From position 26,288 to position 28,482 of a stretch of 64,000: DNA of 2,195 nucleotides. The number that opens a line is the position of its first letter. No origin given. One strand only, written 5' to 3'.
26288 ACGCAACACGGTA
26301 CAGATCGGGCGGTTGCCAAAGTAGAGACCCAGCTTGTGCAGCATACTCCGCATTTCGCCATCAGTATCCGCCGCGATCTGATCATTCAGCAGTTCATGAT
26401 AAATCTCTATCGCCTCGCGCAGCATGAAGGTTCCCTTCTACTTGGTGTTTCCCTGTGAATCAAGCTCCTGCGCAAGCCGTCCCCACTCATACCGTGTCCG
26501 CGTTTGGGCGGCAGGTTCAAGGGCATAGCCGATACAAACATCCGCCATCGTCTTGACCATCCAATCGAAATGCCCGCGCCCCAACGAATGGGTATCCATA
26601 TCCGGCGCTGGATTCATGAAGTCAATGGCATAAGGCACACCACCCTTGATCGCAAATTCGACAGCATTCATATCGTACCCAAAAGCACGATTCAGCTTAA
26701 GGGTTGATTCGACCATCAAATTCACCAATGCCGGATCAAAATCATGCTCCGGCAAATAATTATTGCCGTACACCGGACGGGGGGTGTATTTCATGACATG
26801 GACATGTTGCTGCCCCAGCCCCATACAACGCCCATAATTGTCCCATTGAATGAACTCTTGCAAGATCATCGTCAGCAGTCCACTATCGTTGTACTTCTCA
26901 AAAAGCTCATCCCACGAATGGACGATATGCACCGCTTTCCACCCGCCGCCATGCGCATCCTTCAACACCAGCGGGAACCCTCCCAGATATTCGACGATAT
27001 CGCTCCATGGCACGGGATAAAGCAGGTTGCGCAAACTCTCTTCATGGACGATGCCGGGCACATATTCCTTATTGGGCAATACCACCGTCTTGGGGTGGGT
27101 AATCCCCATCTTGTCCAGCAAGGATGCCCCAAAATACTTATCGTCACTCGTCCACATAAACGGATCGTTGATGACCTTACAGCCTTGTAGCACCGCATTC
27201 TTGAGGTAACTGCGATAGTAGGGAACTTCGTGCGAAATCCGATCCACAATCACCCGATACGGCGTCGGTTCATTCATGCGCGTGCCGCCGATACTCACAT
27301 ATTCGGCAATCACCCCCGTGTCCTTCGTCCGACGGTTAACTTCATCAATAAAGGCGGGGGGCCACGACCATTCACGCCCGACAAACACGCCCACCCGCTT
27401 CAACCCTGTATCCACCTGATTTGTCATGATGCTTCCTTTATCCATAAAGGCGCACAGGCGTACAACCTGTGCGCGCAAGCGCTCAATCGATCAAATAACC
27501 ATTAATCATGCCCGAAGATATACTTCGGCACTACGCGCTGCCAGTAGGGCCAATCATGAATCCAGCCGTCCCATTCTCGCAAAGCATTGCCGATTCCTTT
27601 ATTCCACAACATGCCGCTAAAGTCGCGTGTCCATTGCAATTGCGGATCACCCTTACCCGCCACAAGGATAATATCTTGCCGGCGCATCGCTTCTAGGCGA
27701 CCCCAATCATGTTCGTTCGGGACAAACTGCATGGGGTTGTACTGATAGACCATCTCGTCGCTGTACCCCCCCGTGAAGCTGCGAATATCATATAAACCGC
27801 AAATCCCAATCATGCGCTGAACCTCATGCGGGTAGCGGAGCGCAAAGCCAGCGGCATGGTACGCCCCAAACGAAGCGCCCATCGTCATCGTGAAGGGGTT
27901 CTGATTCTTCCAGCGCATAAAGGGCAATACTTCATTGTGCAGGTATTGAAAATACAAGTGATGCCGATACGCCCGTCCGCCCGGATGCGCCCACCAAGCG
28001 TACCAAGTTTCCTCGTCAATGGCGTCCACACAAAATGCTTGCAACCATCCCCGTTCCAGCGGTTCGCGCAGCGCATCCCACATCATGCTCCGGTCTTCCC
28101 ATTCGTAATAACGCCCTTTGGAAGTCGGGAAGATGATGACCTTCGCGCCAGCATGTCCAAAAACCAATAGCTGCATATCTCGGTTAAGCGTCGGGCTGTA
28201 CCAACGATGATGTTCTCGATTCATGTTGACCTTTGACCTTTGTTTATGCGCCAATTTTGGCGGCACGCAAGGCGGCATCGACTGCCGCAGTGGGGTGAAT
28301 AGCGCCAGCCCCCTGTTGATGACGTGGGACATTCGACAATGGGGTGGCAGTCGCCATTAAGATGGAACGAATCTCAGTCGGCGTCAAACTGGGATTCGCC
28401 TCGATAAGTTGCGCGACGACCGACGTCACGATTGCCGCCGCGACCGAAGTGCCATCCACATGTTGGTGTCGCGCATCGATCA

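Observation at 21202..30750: Operon with three dissimilar ATP-grasp ligases, a cytoplasmic subtilase, an esterase and a heterodimeric ABC exporter: candidate uncharacterised peptide-ligation system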

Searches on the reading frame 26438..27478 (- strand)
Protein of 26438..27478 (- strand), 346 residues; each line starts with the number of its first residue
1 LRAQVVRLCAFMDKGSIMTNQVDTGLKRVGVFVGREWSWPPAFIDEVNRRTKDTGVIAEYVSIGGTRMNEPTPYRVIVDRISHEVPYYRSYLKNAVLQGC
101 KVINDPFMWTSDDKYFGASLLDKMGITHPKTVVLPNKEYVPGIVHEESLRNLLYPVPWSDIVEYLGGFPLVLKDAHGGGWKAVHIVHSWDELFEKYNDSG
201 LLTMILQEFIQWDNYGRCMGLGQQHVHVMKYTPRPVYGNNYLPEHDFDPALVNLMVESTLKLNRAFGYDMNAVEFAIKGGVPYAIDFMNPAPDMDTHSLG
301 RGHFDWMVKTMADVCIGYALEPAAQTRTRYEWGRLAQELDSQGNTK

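Call 3: search_protein_families(library=pfam, proteins=[window:26438-27478:-], max_evalue=0.01)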
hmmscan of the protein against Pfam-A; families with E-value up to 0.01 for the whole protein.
window:26438-27478:- (346 aa): 0 families

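Call 4: search_protein_families(library=ncbifam, proteins=[window:26438-27478:-], max_evalue=0.01)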
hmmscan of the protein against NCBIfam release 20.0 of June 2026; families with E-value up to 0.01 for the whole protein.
window:26438-27478:- (346 aa): 6 families
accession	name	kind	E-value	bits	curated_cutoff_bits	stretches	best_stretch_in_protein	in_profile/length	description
TIGR00768.1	rimK_fam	subfamily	6.6e-07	29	143.4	1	72-229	46-191/276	RimK family alpha-L-glutamate ligase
TIGR02144.1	LysX_arch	equivalog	4.3e-05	22.7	275.6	1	70-144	44-118/281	lysine biosynthesis protein LysX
TIGR04443.1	F420_CofF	equivalog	0.0031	16.6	300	0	92-214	70-176/283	coenzyme gamma-F420-2:alpha-L-glutamate ligase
NF040720.1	MptN_Meth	equivalog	0.0063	15.6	350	0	79-138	66-126/291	tetrahydromethanopterin:alpha-L-glutamate ligase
NF009402.0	PRK12767.1-1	equivalog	0.0071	15.2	218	0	160-211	141-194/329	carbamoyl phosphate synthase-like protein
NF005315.0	PRK06849.1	equivalog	0.0097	14.9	406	0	82-157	84-161/389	hypothetical protein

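Call 18: search_solved_structures(query=A2, max_evalue=1)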
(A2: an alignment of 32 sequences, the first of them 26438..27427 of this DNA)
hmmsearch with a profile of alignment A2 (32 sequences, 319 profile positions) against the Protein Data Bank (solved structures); distinct sequences matched with E-value up to 1: 38.
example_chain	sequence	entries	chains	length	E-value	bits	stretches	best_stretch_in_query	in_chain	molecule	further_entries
7wta_A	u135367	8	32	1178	2.7e-08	36.5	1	145-262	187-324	Pyruvate carboxylase, mitochondrial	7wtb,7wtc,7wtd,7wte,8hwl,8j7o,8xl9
3r23_A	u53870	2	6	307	1.9e-06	30.5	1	142-282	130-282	D-alanine--D-alanine ligase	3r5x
2dzd_A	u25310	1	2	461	1.5e-05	27.5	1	145-263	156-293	pyruvate carboxylase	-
3ouu_A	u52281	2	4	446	3.9e-05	26.2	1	139-265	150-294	Biotin carboxylase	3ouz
5vyw_A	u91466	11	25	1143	0.00012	24.6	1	143-265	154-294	Pyruvate carboxylase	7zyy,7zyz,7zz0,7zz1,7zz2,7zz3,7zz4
5vz0_A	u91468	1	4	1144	0.00012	24.6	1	143-265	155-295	Pyruvate carboxylase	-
5vyz_A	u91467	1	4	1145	0.00012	24.6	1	143-265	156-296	Pyruvate carboxylase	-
4dim_A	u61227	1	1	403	0.00074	21.9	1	142-280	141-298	Phosphoribosylglycinamide synthetase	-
1ulz_A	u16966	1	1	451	0.00092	21.6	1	138-211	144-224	pyruvate carboxylase n-terminal domain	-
7kct_A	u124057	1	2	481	0.0035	19.7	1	138-203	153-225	2-oxoglutarate carboxylase small subunit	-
7kbl_A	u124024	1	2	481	0.0035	19.7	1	138-203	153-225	2-oxoglutarate carboxylase small subunit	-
7qyr_A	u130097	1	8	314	0.0058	19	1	136-220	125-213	Probable alpha-L-glutamate ligase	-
5zct_A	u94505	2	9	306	0.011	18.1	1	135-220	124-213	Ribosomal protein S6--L-glutamate ligase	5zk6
6ybp_G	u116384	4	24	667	0.013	17.9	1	139-256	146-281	Propionyl-CoA carboxylase alpha subunit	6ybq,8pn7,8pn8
4iwx_A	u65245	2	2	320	0.013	17.9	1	135-220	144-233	Ribosomal protein S6 modification protein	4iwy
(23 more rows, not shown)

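Call 30: find_homologous_proteins(query=window:26438-27427:-, max_evalue=0.001)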
Query window:26438-27427:- (329 aa): 8000 proteins with E <= 0.001 among 8000 candidates; the best 120 are listed.
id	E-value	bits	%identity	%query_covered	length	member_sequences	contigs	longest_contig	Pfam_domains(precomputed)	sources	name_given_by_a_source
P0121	1.9e-228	775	99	100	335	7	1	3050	-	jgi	-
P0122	3.7e-189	646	85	97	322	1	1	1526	-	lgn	-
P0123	5.8e-186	636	81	96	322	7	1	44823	-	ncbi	-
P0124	1.2e-184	631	81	96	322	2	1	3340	-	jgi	-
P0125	6.1e-182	623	80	97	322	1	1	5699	-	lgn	-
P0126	5.0e-181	620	81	97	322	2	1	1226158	-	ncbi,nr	ncbi:MAG: hypothetical protein IPK19_33575 [Chloroflexi bacterium]|nr:hypothetical protein [Chlorofl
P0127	2.1e-154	532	69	97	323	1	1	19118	-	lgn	-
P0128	2.0e-153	529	68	98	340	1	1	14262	-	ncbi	-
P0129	4.1e-151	521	69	98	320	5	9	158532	-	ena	-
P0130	5.5e-151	521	69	95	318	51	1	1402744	-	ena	-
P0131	7.7e-150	517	69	95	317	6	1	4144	-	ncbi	-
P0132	8.9e-149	514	68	98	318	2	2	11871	-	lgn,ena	-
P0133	2.1e-148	512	67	98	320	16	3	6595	-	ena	-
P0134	2.4e-148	512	71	94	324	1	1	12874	-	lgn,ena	-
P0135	1.4e-147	510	67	98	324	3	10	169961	-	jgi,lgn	jgi:hypothetical protein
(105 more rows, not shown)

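Call 43: predict_structure(alignment_id=A4)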
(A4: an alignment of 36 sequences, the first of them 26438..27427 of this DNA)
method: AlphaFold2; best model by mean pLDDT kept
length: 329 residues; sequences in the alignment: 36
mean_pLDDT: 88.1   pTM: 0.88
mean pLDDT of the five models: 88.1, 87.4, 87.0, 85.9, 85.5
residues with pLDDT >= 90: 201; 70-90: 98; 50-70: 26; < 50: 4
segments of 3 or more residues with pLDDT < 50: 1-3
pLDDT, mean of each block of 10 residues (from residue 1): 68 85 95 98 88 91 82 92 92 72 93 88 70 82 97 87 76 93 82 94 96 87 92 98 93 93 93 73 93 98 96 92 76
secondary structure, 60 per line:
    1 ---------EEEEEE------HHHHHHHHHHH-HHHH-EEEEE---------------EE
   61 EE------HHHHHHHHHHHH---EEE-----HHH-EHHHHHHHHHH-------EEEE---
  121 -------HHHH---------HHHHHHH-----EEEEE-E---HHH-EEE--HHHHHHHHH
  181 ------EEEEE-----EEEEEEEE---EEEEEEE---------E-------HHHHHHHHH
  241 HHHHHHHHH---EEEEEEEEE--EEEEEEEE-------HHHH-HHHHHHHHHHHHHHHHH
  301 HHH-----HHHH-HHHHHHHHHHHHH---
elements in order: E10-15 H22-32 H34-37 E39-43 E59-62 H69-80 E84-86 H97-106 E114-117 H128-131 H141-147 E153-157 E167-169 H172-180 E187-191 E197-204 E208-214 H232-249 E253-261 E264-271 H279-282 H284-303 H309-312 H314-326

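Call 47: fold_search(model_id=the predicted structure, library=pdb)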
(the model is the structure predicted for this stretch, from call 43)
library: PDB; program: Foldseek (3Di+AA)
matches with E <= 10: 1620; with E <= 0.001: 467
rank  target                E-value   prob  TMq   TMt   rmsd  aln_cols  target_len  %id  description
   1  3r5x_D                8.4e-15  1.00  0.60  0.64   6.0       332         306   17  Crystal Structure of D-alanine--D-Alanine Ligase from Bacillus anthracis complexed with ATP (released 2011-04-06)
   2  3r23_A                2.9e-14  1.00  0.59  0.64   6.2       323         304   17  Crystal Structure of D-alanine--D-Alanine Ligase from Bacillus anthracis (released 2011-03-30)
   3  3r5x_B                3.3e-14  1.00  0.59  0.66   6.1       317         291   18  Crystal Structure of D-alanine--D-Alanine Ligase from Bacillus anthracis complexed with ATP (released 2011-04-06)
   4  3r23_B                3.9e-14  1.00  0.60  0.65   5.8       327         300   16  Crystal Structure of D-alanine--D-Alanine Ligase from Bacillus anthracis (released 2011-03-30)
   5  3r5x_A                6.6e-14  1.00  0.56  0.61   6.5       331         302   16  Crystal Structure of D-alanine--D-Alanine Ligase from Bacillus anthracis complexed with ATP (released 2011-04-06)
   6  1ehi_B                1.3e-13  1.00  0.66  0.63   4.7       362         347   16  D-ALANINE:D-LACTATE LIGASE (LMDDL2) OF VANCOMYCIN-RESISTANT LEUCONOSTOC MESENTEROIDES (released 2000-05-23)
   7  3r5x_C                1.8e-13  1.00  0.59  0.67   5.1       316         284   16  Crystal Structure of D-alanine--D-Alanine Ligase from Bacillus anthracis complexed with ATP (released 2011-04-06)
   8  1ehi_A                2.7e-13  1.00  0.61  0.57   6.1       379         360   14  D-ALANINE:D-LACTATE LIGASE (LMDDL2) OF VANCOMYCIN-RESISTANT LEUCONOSTOC MESENTEROIDES (released 2000-05-23)
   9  3vpc_C                3.8e-13  1.00  0.57  0.67   5.4       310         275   16  ArgX from Sulfolobus tokodaii complexed with ADP (released 2013-02-27)
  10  3lwb_B                4.3e-13  1.00  0.61  0.67   5.5       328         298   15  Crystal Structure of apo D-alanine:D-alanine Ligase (Ddl) from Mycobacterium tuberculosis (released 2010-03-09)
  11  8evy_A                4.6e-13  1.00  0.61  0.63   6.4       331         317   17  DdlB from Pseudomonas aeruginosa PAO1 in complex with ATP and D-ala-D-ala (released 2023-08-30)
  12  3i12_C                4.8e-13  1.00  0.60  0.57   6.2       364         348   12  The crystal structure of the D-alanyl-alanine synthetase A from Salmonella enterica subsp. enterica serovar Typhimuriu (released 2009-08-18)
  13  8evy_C                5.4e-13  1.00  0.60  0.62   6.3       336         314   17  DdlB from Pseudomonas aeruginosa PAO1 in complex with ATP and D-ala-D-ala (released 2023-08-30)
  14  8evz_C                5.8e-13  1.00  0.61  0.63   6.3       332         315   17  DdlB from Pseudomonas aeruginosa PAO1 in complex with ADP and phosphorylated D-cycloserine (released 2023-08-30)
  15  3vpb_A                6.1e-13  1.00  0.59  0.67   5.2       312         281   14  ArgX from Sulfolobus tokodaii complexed with LysW/Glu/ADP/Mg/Zn/Sulfate (released 2013-02-27)
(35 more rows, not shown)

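Call 61: search_protein_families(library=padloc, proteins=[window:26438-27427:-], max_evalue=0.001)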
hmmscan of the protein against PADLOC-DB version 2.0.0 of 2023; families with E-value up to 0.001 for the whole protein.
window:26438-27427:- (329 aa): 0 families

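Call 68: search_dna_similar(query=window:26438-27427:-, collection=plasmids, mode=protein, max_evalue=0.00001, max_rows=30)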
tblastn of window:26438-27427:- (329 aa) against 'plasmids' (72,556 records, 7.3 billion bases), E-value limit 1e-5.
No match.

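Call 86: search_protein_representatives(protein=window:26438-27427:-)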
Query: 329 residues. Proteins with E-value up to 0.001 (for the whole library): 1525; up to 1e-10: 991; up to 1e-30: 266. The best 150 are listed.
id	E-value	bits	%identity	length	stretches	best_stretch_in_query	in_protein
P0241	5.6e-113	394.1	58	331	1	11-311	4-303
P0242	2.5e-112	392.0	61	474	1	11-308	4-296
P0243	4.2e-103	361.6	55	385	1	9-311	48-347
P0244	6.7e-92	324.8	60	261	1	76-321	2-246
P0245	3.1e-89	316.0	49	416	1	9-316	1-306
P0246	7.4e-89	314.8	56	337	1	11-267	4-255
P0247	3.7e-88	312.4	48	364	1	10-323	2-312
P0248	6.0e-87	308.5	49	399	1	11-315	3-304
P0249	1.2e-85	304.2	46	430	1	7-315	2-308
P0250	2.7e-84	299.8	60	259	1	11-242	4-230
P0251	2.0e-82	293.6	50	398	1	9-318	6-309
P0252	4.9e-81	289.0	45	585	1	9-316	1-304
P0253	8.6e-81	288.2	47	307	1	9-318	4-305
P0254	8.4e-79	281.7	62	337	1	8-218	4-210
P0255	1.4e-78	280.9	44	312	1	9-319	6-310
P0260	5.2e-73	262.6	42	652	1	9-317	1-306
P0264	1.6e-72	261.1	43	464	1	9-304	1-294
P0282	4.2e-59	216.9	38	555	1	9-304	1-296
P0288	4.5e-57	210.2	36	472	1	11-306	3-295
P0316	4.8e-50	187.1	37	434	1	11-301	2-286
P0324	2.7e-49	184.6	52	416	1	9-181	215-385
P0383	1.9e-40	155.6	40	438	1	17-279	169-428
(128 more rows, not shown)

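Call 87: search_protein_families(library=pfam, proteins=[P0252, P0260, P0282, P0242, P0264, P0288, P0249, P0316, P0383, P0324], max_evalue=0.001)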
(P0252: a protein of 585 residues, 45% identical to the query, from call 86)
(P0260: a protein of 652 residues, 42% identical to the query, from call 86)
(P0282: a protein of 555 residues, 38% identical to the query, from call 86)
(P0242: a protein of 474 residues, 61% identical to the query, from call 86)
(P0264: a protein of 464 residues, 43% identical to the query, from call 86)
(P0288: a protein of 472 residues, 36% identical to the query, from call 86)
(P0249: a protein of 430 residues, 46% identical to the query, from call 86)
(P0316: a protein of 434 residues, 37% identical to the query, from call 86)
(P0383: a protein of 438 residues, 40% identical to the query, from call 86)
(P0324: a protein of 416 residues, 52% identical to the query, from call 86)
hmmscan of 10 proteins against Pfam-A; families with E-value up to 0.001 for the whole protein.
P0252 (585 aa): 0 families

P0260 (652 aa): 0 families

P0282 (555 aa): 0 families

P0242 (474 aa): 0 families

P0264 (464 aa): 0 families

P0288 (472 aa): 0 families

P0249 (430 aa): 0 families

P0316 (434 aa): 0 families

P0383 (438 aa): 0 families

P0324 (416 aa): 0 families

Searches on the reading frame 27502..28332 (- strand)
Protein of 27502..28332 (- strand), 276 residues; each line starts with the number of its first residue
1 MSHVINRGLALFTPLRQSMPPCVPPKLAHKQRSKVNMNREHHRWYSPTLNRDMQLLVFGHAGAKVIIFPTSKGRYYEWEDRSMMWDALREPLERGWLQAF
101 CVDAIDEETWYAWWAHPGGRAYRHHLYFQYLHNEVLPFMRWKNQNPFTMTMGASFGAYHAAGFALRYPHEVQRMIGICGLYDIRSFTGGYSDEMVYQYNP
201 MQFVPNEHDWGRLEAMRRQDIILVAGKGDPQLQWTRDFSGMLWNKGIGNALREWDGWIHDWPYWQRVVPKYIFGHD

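Call 3: search_protein_families(library=pfam, proteins=[window:27502-28332:-], max_evalue=0.01)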
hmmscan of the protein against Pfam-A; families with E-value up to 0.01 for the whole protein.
window:27502-28332:- (276 aa): 2 families
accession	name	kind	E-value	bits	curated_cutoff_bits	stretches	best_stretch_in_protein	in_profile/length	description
PF00756.26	Esterase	-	0.00041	20.6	22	1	107-265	72-241/251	Putative esterase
PF00561.26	Abhydrolase_1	-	0.0063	16.7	25.8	0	142-183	66-103/245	alpha/beta hydrolase fold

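Call 4: search_protein_families(library=ncbifam, proteins=[window:27502-28332:-], max_evalue=0.01)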
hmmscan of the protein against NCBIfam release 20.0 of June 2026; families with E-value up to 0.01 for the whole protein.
window:27502-28332:- (276 aa): 3 families
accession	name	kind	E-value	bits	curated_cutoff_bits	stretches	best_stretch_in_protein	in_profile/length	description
NF005757.0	PRK07581.1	subfamily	0.00086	18.3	332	0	148-179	126-157/339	hypothetical protein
NF005262.1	PRK06765.1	equivalog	0.0014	17.6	450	1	148-187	145-184/366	E22 family MetX-like putative esterase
NF052614.1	AB_fold_OlsI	equivalog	0.0041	16.7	385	1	124-178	67-121/272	ornithine lipid biosynthesis O-acyltransferase OlsI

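Call 19: search_solved_structures(query=A3, max_evalue=1)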
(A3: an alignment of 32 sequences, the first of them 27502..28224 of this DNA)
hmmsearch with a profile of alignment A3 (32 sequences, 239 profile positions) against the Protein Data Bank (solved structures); distinct sequences matched with E-value up to 1: 20.
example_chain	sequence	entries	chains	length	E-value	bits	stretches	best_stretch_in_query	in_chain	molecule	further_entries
5vol_A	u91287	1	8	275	4.2e-10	42.8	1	89-232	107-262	Putative esterase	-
7xrt_A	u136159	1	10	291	3.9e-08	36.4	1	89-231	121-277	Ferulic acid esterase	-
7xrv_A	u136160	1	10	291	1.7e-07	34.2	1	89-231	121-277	Ferulic acid esterase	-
6vh9_A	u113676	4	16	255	1.4e-06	31.3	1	84-235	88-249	Esterase family protein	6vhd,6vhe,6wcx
7l0a_A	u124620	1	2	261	1.5e-06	31.2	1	84-235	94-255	Esterase family protein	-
4rgy_A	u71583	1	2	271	7.1e-05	25.7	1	78-233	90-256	Esterase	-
6sx4_AAA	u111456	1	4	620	0.0034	20.2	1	70-147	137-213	Protein PS1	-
8z91_A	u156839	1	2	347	0.0092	18.8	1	46-141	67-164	Esterase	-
3og9_A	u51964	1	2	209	0.032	17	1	91-172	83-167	protein yahD a copper inducible hydrolase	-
3i6y_A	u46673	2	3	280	0.049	16.4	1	85-235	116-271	Esterase APC40077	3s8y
7b5v_A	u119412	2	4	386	0.053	16.3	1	86-234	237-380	Carbohydrate Esterase family 1 protein with an N-terminal carbohydrate binding module fami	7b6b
7yvt_A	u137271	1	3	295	0.1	15.3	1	90-234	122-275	S-formylglutathione hydrolase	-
1sfr_A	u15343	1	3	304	0.13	15.1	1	70-147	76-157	Antigen 85-A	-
2b20_A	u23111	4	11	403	0.31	13.8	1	92-144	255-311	enterochelin esterase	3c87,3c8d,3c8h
4q3l_A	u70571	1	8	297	0.42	13.4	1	87-139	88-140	MGS-M2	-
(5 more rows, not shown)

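Call 61: search_protein_families(library=padloc, proteins=[window:27502-28224:-], max_evalue=0.001)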
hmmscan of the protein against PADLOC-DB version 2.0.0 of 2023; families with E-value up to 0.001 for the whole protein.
window:27502-28224:- (240 aa): 0 families
